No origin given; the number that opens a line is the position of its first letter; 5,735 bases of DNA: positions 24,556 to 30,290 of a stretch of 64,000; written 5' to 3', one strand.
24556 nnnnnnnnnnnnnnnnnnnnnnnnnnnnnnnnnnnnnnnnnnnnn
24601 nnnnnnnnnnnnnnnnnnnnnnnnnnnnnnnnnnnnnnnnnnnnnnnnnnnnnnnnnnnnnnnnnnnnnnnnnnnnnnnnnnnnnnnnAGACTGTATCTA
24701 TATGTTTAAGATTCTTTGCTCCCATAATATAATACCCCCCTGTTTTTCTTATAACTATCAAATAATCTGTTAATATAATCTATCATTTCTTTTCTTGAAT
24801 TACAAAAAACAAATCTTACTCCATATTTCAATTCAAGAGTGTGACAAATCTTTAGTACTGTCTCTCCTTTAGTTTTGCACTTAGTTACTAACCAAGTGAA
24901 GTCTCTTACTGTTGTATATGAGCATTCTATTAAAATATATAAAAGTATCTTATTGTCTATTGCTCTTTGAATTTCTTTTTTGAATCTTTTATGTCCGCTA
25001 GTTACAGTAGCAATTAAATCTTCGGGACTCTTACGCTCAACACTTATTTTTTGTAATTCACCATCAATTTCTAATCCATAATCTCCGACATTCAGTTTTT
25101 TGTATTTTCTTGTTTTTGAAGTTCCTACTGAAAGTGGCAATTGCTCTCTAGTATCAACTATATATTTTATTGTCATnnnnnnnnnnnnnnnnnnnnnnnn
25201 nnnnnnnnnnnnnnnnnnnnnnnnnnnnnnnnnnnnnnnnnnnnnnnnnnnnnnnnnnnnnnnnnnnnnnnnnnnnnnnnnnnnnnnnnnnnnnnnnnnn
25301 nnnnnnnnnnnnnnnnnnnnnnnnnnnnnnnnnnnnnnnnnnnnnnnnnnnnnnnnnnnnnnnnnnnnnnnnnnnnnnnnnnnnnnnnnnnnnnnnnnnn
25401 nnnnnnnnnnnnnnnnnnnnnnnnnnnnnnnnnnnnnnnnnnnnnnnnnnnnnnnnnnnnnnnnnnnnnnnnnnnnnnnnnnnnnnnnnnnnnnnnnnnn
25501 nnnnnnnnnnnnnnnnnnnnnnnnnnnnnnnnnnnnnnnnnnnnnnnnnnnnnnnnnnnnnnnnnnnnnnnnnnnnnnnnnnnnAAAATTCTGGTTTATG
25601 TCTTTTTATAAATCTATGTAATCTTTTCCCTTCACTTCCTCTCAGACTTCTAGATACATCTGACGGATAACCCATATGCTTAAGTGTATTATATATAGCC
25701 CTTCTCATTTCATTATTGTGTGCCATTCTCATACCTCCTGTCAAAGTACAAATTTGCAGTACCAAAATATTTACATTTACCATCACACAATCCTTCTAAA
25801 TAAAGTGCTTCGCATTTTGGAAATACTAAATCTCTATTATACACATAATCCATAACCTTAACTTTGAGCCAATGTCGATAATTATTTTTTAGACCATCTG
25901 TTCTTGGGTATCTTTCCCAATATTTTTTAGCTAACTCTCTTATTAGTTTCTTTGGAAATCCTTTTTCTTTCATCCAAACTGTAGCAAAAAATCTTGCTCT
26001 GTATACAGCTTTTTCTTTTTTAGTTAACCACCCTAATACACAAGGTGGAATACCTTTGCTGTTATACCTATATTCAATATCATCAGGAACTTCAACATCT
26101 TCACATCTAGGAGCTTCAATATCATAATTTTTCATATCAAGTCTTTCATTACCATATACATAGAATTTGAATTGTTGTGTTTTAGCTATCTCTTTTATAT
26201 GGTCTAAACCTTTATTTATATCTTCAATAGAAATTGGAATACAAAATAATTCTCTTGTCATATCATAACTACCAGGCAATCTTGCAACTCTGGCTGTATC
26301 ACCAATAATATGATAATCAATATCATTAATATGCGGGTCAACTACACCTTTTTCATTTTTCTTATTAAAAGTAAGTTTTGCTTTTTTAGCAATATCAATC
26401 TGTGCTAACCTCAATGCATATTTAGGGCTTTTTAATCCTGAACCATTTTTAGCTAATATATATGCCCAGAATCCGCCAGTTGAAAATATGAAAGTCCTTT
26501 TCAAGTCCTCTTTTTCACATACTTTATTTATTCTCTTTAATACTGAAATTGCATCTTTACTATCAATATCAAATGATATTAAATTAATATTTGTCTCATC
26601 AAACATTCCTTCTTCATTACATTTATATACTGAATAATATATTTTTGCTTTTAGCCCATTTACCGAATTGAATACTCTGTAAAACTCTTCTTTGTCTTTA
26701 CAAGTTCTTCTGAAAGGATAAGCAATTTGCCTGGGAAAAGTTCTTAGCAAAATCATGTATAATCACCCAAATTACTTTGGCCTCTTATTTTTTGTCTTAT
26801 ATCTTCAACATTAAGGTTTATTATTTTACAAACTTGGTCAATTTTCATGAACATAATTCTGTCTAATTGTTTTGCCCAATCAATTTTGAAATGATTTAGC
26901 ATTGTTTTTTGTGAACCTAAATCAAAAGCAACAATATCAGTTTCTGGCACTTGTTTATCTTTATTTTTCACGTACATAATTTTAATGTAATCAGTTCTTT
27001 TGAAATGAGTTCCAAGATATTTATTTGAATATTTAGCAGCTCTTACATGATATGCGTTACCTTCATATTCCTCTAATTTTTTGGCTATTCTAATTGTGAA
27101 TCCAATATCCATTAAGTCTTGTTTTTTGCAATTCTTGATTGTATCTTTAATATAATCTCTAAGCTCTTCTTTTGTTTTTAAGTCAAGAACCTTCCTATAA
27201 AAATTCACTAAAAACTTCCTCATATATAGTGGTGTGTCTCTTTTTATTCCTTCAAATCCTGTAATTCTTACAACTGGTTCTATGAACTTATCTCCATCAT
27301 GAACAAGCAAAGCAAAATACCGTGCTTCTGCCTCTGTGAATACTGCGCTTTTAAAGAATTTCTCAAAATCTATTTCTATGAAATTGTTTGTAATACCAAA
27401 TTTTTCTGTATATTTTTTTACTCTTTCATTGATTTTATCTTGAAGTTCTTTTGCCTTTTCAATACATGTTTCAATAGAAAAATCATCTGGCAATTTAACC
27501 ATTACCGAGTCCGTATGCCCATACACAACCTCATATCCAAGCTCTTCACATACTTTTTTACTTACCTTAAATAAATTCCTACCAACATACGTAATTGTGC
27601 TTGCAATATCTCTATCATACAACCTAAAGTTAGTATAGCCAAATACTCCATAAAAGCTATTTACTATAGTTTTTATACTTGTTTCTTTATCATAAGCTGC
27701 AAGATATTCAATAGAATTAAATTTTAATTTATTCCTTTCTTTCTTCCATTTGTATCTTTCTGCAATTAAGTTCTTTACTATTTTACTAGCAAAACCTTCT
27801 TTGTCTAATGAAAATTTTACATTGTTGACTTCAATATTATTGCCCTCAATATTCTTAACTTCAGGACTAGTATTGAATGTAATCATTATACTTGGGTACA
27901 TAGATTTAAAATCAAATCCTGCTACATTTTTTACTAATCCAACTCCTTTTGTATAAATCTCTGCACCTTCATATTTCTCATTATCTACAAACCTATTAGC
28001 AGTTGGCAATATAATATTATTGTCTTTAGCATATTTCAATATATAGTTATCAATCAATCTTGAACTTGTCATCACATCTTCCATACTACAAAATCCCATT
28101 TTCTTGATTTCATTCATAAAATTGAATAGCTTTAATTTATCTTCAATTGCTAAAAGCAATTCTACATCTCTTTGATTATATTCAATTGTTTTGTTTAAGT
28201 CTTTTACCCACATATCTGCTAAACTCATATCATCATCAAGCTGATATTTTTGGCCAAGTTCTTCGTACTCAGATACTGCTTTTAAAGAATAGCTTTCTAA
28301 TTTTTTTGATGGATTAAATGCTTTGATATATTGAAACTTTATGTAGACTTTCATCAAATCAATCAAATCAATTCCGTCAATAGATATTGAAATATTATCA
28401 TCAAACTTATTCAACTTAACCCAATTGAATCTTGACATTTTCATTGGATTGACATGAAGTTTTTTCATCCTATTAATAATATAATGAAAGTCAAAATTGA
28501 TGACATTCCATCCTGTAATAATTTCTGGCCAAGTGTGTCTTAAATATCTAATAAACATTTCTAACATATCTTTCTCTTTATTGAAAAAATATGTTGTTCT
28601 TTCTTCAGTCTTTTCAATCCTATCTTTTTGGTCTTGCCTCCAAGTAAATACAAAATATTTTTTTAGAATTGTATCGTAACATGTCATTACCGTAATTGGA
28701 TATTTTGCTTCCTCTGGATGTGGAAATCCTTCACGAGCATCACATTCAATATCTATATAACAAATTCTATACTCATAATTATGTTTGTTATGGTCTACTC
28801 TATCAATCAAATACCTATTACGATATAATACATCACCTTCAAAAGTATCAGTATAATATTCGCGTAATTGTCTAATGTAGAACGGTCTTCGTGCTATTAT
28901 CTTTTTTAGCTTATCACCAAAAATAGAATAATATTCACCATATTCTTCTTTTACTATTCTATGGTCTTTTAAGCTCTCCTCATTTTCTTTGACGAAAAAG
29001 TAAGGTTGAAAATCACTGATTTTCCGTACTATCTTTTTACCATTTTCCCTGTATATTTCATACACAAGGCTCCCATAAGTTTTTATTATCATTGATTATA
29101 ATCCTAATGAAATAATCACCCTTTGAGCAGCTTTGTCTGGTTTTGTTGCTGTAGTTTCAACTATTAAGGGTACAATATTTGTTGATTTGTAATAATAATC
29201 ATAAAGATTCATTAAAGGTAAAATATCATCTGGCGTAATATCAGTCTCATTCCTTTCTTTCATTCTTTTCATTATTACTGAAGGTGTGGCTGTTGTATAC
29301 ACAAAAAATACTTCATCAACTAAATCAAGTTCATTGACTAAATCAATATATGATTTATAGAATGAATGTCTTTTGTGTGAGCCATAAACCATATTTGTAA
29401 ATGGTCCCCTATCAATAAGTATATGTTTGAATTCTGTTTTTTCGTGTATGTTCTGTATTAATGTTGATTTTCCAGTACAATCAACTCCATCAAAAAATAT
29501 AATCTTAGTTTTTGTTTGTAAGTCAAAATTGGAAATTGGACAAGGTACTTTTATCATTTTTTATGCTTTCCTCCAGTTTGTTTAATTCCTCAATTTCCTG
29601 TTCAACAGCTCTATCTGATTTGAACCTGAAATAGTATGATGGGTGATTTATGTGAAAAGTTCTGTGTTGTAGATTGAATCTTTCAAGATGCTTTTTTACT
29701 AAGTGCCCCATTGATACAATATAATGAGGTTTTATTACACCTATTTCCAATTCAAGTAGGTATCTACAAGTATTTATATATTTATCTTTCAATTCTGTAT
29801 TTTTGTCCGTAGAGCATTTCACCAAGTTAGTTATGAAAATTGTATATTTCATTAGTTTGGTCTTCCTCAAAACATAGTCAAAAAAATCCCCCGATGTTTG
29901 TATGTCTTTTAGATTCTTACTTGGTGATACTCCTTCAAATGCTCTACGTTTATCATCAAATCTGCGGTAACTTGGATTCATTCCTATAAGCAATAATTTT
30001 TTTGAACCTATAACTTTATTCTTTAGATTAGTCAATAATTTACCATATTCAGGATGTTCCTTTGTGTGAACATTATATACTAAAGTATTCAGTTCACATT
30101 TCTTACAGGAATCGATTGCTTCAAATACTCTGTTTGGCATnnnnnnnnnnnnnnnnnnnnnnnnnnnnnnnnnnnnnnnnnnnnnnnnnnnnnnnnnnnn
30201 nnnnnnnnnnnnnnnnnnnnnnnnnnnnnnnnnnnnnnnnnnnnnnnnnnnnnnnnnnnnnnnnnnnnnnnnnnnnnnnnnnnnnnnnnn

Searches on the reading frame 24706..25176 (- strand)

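Call 32: search_protein_families(library=pfam, proteins=[window:24706-25176:-], max_evalue=0.01)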
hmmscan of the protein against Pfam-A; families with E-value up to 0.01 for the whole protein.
window:24706-25176:- (156 aa): 1 family
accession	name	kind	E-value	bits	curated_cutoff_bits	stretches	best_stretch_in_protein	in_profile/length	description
PF02732.21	ERCC4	-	1.5e-09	38.3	24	1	25-138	24-140/140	ERCC4 domain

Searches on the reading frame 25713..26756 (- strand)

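Call 11: search_protein_families(library=pfam, proteins=[window:25713-26756:-], max_evalue=0.01)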
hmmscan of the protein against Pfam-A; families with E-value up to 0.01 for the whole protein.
window:25713-26756:- (347 aa): 0 families

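Call 80: search_protein_families(library=phrogs, proteins=[window:25713-26756:-], max_evalue=0.01)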
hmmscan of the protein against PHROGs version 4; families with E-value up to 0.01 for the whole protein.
window:25713-26756:- (347 aa): 1 family
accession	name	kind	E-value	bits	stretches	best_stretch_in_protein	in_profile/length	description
phrog_9660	-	unknown function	0.00055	20.2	0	143-181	178-222/407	-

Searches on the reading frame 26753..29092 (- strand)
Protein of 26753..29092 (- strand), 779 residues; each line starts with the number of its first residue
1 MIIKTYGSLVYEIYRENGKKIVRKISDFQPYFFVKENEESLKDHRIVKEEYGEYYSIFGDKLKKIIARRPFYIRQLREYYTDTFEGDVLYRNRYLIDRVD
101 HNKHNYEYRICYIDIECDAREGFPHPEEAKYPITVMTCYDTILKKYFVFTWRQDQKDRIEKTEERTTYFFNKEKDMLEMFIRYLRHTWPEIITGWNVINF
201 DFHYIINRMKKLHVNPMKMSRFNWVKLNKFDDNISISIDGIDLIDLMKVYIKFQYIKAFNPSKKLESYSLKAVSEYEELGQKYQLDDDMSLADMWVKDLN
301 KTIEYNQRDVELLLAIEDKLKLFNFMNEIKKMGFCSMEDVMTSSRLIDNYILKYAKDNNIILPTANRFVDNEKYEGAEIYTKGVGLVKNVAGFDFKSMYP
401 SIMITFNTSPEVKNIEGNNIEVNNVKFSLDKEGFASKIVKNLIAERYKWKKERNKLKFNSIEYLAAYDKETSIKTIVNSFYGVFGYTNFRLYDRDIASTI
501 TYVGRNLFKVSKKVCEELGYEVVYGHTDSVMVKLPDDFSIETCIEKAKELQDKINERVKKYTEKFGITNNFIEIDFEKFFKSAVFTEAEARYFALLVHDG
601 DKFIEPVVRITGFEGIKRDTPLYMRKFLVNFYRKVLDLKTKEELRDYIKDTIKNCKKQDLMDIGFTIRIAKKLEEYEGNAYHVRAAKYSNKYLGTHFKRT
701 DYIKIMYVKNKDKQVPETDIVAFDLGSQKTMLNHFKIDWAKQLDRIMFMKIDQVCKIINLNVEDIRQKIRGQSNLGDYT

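Call 11: search_protein_families(library=pfam, proteins=[window:26753-29092:-], max_evalue=0.01)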
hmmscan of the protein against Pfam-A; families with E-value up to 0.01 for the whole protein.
window:26753-29092:- (779 aa): 2 families
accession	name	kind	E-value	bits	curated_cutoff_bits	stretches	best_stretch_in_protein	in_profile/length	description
PF00136.26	DNA_pol_B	-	4e-33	115.3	23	1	343-720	11-420/453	DNA polymerase family B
PF03104.25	DNA_pol_B_exo1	-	3.4e-23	82.7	23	1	102-273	60-242/242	DNA polymerase family B, exonuclease domain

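Call 40: search_dna_similar(query=window:26753-29089:-, collection=phages, mode=protein, max_evalue=0.00001, max_rows=15)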
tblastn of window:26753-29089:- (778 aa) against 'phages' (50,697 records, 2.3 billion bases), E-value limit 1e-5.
Records with a match: 2601; places in all: 2610; records where one place covers at least 80% of the query: 197.
Best place of each record, by identity: <60% 2601.
By first word of the organism name: Escherichia 667; Synechococcus 377; Klebsiella 331; Salmonella 190; Vibrio 126; Aeromonas 92; Shigella 89; Acinetobacter 70; Cyanophage 61; Enterobacter 59; and 63 more.
By host as written in the record: - 468; Escherichia coli 278; Klebsiella pneumoniae 115; Synechococcus 107; Aeromonas salmonicida 38; Synechococcus sp. 38; Escherichia coli O157:H7 38; Salmonella enterica 30; and 562 more.
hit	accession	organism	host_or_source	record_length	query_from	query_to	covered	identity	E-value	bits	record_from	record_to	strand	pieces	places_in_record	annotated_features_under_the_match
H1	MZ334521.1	Halorubrum tailed virus 25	Halorubrum sp.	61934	16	775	98%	27.1%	7e-57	217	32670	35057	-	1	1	DNA polymerase elongation subunit family B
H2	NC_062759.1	Halorubrum tailed virus 25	Halorubrum sp.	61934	16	775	98%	27.1%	7e-57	217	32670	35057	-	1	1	DNA polymerase elongation subunit family B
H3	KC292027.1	Halovirus HCTV-5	Haloarcula californiae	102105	16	753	95%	27.1%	1e-67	250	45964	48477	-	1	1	88: DNA polymerase elongation subunit (family B)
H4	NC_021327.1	Halovirus HCTV-5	Haloarcula californiae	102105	16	753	95%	27.1%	1e-67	250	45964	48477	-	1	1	88: DNA polymerase elongation subunit (family B)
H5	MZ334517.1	Halorubrum virus HRTV-2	Halorubrum sp.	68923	1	777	100%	25.3%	2e-50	198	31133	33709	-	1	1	DNA polymerase elongation subunit family B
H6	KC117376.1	Halorubrum sodomense tailed virus 2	Halorubrum sodomense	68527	1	777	100%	25.3%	2e-50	197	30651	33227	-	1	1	44: DNA polymerase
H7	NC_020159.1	Halorubrum sodomense tailed virus 2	Halorubrum sodomense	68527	1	777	100%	25.3%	2e-50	197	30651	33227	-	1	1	44: DNA polymerase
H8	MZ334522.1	Halorubrum tailed virus 27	Halorubrum sp.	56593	17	775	98%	25.8%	2e-67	249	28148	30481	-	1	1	DNA polymerase elongation subunit family B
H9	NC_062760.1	Halorubrum tailed virus 27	Halorubrum sp.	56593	17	775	98%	25.8%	2e-67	249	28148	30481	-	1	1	DNA polymerase elongation subunit family B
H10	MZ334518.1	Halorubrum virus HRTV-11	Halorubrum sp.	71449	1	777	100%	25.2%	1e-50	198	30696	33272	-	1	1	DNA polymerase elongation subunit family B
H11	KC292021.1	Halorubrum tailed phage 7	Halorubrum sp. B2-2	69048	1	777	100%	25.2%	7e-50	196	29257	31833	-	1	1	42: DNA polymerase elongation subunit (family B)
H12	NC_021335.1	Halorubrum tailed phage 7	Halorubrum sp. B2-2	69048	1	777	100%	25.2%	7e-50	196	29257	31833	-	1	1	42: DNA polymerase elongation subunit (family B)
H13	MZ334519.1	Haloarcula virus HCTV-6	Haloarcula californiae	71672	1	777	100%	25.2%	9e-49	192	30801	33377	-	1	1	DNA polymerase elongation subunit family B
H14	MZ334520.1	Haloarcula virus HCTV-15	Haloarcula californiae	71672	1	777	100%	25.2%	9e-49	192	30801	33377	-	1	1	DNA polymerase elongation subunit family B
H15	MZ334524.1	Haloarcula virus HCTV-16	Haloarcula californiae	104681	15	776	98%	25.2%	8e-64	238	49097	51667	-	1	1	DNA polymerase elongation subunit family B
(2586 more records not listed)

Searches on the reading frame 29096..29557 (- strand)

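Call 32: search_protein_families(library=pfam, proteins=[window:29096-29557:-], max_evalue=0.01)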
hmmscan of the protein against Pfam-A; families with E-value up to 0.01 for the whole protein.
window:29096-29557:- (153 aa): 5 families
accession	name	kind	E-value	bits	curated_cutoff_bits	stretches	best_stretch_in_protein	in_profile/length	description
PF01712.25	dNK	-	0.00011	22.4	27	1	61-136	103-180/203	Deoxynucleoside kinase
PF13521.12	AAA_28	-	0.00016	22.4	27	0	21-44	3-26/164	AAA domain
PF02223.23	Thymidylate_kin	-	0.0026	17.9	27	0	22-42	1-21/185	Thymidylate kinase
PF13238.12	AAA_18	-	0.0027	18.6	29.4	0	20-53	1-25/128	AAA domain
PF13207.12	AAA_17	-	0.0044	17.8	27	0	24-46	2-24/136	AAA domain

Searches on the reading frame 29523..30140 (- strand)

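Call 32: search_protein_families(library=pfam, proteins=[window:29523-30140:-], max_evalue=0.01)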
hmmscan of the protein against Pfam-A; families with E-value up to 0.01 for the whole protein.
window:29523-30140:- (205 aa): 1 family
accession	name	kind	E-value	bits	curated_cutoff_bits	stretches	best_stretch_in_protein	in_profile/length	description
PF03167.25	UDG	-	9.5e-14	52.1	24.3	1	47-180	8-131/141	Uracil DNA glycosylase superfamily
